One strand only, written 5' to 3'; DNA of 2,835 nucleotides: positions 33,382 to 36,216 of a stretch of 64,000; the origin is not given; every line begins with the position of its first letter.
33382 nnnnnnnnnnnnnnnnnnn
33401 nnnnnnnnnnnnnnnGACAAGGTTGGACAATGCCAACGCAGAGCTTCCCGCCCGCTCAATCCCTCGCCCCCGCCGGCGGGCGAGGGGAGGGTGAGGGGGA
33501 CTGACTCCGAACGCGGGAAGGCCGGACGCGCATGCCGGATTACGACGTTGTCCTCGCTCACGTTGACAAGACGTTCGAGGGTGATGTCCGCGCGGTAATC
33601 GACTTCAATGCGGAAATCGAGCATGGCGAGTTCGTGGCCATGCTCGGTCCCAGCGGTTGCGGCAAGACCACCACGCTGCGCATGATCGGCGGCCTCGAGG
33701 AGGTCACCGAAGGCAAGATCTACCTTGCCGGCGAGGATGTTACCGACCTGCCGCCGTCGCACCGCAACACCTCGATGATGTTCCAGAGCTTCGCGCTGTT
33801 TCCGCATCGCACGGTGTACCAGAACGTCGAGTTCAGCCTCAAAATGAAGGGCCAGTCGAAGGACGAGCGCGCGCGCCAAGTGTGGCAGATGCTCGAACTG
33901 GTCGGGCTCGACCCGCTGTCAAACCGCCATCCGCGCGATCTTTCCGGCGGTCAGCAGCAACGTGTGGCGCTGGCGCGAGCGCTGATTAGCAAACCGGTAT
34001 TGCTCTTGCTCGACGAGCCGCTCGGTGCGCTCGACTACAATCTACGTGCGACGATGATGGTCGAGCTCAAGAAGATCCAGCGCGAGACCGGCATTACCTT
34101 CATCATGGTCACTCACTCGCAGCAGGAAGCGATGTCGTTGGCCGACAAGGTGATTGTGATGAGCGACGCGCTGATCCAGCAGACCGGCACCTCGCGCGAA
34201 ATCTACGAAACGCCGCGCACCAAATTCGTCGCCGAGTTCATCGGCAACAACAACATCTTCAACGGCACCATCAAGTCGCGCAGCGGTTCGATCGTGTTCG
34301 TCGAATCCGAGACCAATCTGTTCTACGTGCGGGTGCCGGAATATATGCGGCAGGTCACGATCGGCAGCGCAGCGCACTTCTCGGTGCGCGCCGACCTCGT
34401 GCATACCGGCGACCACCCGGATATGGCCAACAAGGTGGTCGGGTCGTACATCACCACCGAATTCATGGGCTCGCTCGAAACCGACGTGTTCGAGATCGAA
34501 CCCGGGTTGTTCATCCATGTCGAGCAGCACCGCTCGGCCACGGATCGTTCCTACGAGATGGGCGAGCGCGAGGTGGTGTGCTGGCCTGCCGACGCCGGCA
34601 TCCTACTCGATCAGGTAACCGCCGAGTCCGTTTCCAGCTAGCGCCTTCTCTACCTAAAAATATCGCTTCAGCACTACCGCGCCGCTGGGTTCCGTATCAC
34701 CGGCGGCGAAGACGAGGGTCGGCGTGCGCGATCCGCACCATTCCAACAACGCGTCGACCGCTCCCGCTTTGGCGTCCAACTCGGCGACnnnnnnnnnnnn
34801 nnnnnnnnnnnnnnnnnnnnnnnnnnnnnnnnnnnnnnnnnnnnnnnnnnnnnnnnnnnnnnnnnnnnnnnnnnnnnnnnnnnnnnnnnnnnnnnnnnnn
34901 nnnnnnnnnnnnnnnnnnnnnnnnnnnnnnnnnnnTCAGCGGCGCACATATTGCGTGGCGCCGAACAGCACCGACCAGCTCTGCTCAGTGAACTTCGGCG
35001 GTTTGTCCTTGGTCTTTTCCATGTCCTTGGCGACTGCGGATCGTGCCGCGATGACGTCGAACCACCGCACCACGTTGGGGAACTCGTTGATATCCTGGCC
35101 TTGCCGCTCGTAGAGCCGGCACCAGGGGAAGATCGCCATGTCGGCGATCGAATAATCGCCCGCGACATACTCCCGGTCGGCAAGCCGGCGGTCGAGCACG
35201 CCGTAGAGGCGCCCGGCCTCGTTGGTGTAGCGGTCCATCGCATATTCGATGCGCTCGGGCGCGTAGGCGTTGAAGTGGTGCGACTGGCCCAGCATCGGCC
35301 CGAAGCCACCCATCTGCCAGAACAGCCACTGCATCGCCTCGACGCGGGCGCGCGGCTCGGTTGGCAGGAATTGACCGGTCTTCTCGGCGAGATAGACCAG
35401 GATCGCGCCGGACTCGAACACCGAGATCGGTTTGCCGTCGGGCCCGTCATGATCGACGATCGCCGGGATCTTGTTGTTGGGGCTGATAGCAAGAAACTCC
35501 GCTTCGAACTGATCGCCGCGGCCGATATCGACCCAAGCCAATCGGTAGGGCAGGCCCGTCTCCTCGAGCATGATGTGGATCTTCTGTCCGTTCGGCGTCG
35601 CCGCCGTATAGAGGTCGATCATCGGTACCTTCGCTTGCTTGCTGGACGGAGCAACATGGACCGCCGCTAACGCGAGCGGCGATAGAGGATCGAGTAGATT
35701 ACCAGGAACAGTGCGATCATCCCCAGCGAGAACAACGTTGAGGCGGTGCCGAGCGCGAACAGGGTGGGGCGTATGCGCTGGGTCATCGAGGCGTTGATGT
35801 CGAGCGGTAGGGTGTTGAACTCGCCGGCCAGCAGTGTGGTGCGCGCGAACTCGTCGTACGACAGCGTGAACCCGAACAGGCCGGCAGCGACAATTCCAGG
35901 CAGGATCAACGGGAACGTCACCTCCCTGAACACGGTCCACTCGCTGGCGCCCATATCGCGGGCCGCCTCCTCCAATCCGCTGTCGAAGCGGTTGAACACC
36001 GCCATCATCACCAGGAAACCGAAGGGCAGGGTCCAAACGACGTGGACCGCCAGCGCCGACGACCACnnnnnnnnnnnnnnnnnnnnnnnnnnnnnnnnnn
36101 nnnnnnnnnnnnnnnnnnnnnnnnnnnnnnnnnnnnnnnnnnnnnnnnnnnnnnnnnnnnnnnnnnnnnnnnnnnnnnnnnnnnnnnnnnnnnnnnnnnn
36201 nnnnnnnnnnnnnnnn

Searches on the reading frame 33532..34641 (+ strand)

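Call 25: search_protein_families(library=pfam, proteins=[window:33532-34641:+], max_evalue=0.00001)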
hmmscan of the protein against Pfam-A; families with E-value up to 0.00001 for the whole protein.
window:33532-34641:+ (369 aa): 3 families
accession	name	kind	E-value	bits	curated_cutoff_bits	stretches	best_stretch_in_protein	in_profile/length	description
PF00005.33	ABC_tran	-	1.6e-35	123.1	25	1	24-164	3-136/137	ABC transporter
PF13304.12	AAA_21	-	3.6e-06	27.7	27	0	134-197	235-300/304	AAA domain, putative AbiEii toxin, Type IV TA system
PF13401.12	AAA_22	-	8e-06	26.6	27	0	31-195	4-123/130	AAA domain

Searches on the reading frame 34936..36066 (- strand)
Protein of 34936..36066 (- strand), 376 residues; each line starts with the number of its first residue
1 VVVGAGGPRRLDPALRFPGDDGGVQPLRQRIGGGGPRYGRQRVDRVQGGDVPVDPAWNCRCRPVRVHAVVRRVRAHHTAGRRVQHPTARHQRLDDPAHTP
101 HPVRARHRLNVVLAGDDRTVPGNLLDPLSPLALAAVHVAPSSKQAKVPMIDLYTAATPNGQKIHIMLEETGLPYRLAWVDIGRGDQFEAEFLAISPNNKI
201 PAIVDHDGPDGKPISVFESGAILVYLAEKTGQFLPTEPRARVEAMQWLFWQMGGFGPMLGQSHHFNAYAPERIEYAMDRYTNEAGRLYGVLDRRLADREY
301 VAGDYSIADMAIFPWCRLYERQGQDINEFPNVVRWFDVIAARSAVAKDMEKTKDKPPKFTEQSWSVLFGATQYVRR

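Call 25: search_protein_families(library=pfam, proteins=[window:34936-36066:-], max_evalue=0.00001)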
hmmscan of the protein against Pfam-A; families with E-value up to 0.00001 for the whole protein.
window:34936-36066:- (376 aa): 4 families
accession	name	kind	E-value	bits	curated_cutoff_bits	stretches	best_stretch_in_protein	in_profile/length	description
PF13409.12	GST_N_2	-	1.6e-14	54.7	25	1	158-228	3-69/70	Glutathione S-transferase, N-terminal domain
PF13417.12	GST_N_3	-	9.2e-11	42.4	22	1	152-231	1-72/75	Glutathione S-transferase, N-terminal domain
PF02798.26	GST_N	-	1.3e-10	41.9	20.9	1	151-228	4-76/76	Glutathione S-transferase, N-terminal domain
PF00043.30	GST_C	-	8.9e-07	29.5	20.7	1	280-342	27-92/93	Glutathione S-transferase, C-terminal domain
